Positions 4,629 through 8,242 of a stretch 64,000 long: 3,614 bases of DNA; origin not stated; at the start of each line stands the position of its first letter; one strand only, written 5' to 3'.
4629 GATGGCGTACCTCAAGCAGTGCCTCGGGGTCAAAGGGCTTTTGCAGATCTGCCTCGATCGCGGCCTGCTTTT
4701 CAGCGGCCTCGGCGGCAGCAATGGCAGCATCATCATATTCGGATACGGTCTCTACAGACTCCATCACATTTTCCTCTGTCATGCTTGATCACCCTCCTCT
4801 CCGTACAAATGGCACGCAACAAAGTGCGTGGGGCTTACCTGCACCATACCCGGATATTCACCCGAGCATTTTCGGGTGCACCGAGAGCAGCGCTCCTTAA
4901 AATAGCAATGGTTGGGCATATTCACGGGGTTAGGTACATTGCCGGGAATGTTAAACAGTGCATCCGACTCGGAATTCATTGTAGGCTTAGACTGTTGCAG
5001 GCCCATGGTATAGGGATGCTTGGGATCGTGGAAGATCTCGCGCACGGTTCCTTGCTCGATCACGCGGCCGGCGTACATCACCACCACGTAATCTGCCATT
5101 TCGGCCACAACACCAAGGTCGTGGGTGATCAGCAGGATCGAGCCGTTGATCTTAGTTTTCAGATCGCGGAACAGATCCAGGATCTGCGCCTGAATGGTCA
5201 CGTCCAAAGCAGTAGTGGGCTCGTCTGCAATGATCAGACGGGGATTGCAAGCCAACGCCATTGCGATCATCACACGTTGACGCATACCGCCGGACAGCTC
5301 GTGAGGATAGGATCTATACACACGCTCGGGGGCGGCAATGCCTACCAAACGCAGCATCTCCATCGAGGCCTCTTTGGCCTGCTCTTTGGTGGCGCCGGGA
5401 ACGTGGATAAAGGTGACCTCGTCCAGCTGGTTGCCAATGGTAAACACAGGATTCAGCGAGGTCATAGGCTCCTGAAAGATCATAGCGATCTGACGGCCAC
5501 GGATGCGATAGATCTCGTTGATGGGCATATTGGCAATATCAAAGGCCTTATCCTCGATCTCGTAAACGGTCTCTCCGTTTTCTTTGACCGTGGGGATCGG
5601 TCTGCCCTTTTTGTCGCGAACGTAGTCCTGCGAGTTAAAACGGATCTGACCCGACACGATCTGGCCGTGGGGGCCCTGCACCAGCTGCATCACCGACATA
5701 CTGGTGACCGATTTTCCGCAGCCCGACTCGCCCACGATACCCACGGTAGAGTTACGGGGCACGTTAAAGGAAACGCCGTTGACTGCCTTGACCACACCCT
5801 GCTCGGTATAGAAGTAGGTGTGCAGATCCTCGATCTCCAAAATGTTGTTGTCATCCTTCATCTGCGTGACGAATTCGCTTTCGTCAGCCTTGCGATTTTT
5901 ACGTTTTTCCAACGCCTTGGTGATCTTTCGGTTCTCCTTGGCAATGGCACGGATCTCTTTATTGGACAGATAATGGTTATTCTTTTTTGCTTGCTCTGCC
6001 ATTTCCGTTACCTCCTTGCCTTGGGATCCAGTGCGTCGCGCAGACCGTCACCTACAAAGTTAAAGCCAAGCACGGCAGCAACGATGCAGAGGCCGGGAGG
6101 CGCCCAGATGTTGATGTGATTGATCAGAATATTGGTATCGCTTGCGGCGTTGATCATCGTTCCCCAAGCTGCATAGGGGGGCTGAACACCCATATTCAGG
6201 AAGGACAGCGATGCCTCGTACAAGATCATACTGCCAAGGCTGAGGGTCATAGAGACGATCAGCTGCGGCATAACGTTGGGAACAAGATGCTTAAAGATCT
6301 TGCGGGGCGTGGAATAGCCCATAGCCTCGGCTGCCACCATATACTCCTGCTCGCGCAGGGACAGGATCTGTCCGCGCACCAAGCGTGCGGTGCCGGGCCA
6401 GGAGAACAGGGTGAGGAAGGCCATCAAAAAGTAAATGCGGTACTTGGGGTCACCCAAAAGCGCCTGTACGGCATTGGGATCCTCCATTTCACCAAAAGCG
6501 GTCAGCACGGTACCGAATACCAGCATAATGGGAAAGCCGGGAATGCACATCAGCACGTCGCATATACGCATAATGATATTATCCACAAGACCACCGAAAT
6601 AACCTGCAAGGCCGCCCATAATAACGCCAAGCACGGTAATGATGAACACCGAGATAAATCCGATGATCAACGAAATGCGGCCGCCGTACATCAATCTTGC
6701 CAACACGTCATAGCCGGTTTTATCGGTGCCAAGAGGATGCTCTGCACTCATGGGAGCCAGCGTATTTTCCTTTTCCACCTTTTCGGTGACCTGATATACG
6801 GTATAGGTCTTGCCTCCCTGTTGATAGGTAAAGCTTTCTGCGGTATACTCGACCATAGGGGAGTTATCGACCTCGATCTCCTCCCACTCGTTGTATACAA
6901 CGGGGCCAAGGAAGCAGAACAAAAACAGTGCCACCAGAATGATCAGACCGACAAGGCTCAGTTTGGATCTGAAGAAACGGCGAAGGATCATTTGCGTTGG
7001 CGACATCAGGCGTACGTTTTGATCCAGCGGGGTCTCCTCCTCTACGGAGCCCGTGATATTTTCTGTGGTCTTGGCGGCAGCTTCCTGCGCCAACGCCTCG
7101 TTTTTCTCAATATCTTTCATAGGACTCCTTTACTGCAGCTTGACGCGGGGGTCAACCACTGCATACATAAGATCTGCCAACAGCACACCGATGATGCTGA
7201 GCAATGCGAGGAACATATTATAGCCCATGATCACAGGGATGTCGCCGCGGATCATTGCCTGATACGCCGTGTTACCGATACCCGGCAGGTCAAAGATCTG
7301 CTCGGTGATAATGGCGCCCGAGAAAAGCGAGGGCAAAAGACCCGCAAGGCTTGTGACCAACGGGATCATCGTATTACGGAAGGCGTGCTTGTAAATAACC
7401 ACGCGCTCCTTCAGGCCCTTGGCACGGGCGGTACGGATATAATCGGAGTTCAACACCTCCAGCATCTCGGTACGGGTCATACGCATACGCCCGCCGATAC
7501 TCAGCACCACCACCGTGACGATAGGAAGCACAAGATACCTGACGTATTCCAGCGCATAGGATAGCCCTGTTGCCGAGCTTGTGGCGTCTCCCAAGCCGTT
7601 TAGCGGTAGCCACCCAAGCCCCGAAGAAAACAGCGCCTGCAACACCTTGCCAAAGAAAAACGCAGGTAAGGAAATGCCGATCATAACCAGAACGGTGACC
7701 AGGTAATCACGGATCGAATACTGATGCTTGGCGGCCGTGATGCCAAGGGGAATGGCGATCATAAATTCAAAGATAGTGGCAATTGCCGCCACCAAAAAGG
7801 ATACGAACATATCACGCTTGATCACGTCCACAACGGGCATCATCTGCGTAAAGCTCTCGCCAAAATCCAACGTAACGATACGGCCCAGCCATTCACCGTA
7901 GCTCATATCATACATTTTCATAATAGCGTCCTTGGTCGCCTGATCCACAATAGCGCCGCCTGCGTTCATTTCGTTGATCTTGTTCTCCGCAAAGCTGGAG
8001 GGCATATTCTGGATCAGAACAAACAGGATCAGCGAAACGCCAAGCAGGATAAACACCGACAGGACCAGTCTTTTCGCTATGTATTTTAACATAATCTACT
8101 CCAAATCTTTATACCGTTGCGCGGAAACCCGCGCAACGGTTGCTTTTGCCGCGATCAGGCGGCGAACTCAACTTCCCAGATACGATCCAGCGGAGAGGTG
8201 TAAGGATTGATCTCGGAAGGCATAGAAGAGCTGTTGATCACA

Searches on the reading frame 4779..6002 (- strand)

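Call 25: search_protein_families(library=pfam, proteins=[window:4779-6002:-], max_evalue=0.00001)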
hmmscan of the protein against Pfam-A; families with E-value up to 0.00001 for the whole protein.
window:4779-6002:- (407 aa): 2 families
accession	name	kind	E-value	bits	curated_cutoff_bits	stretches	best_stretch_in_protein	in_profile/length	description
PF00005.33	ABC_tran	-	6.2e-26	92.1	25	1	75-264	2-137/137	ABC transporter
PF08352.17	oligo_HPY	-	1.6e-17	64.1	27.1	1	315-379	1-65/65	Oligopeptide/dipeptide transporter, C-terminal region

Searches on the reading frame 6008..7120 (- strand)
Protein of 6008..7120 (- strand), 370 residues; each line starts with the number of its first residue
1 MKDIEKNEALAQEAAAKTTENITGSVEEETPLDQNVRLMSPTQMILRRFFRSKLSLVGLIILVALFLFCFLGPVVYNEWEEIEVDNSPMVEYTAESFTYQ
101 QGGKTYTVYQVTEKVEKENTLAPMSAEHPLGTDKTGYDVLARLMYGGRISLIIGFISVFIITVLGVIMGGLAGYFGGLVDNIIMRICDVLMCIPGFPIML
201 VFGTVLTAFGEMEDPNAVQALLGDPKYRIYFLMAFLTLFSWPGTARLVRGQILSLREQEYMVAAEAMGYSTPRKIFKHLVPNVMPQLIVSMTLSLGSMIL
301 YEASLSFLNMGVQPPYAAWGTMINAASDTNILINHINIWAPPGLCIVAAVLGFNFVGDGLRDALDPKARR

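Call 25: search_protein_families(library=pfam, proteins=[window:6008-7120:-], max_evalue=0.00001)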
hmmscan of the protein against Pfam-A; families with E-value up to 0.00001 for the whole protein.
window:6008-7120:- (370 aa): 2 families
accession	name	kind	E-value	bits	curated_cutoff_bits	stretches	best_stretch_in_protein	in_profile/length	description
PF00528.27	BPD_transp_1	-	4.7e-34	118.2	26.4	1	165-370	1-184/184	Binding-protein-dependent transport system inner membrane component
PF12911.12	OppC_N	-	4.3e-11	43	23.9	1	40-77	1-40/53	N-terminal TM domain of oligopeptide transport permease C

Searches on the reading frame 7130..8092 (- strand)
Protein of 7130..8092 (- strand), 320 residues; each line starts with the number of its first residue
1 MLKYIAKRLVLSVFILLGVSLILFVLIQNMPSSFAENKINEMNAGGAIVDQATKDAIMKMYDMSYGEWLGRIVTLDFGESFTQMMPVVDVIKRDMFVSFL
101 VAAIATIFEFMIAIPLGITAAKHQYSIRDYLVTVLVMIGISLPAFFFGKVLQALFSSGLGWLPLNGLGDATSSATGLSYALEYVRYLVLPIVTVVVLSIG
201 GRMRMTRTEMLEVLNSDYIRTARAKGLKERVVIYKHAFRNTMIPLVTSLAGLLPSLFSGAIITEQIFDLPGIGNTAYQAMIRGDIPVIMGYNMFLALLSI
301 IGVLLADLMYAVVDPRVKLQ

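Call 25: search_protein_families(library=pfam, proteins=[window:7130-8092:-], max_evalue=0.00001)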
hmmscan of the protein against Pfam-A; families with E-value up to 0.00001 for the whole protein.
window:7130-8092:- (320 aa): 1 family
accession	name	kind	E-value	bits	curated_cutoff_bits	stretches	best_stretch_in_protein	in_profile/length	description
PF00528.27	BPD_transp_1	-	2.8e-35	122.1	26.4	1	113-318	1-183/184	Binding-protein-dependent transport system inner membrane component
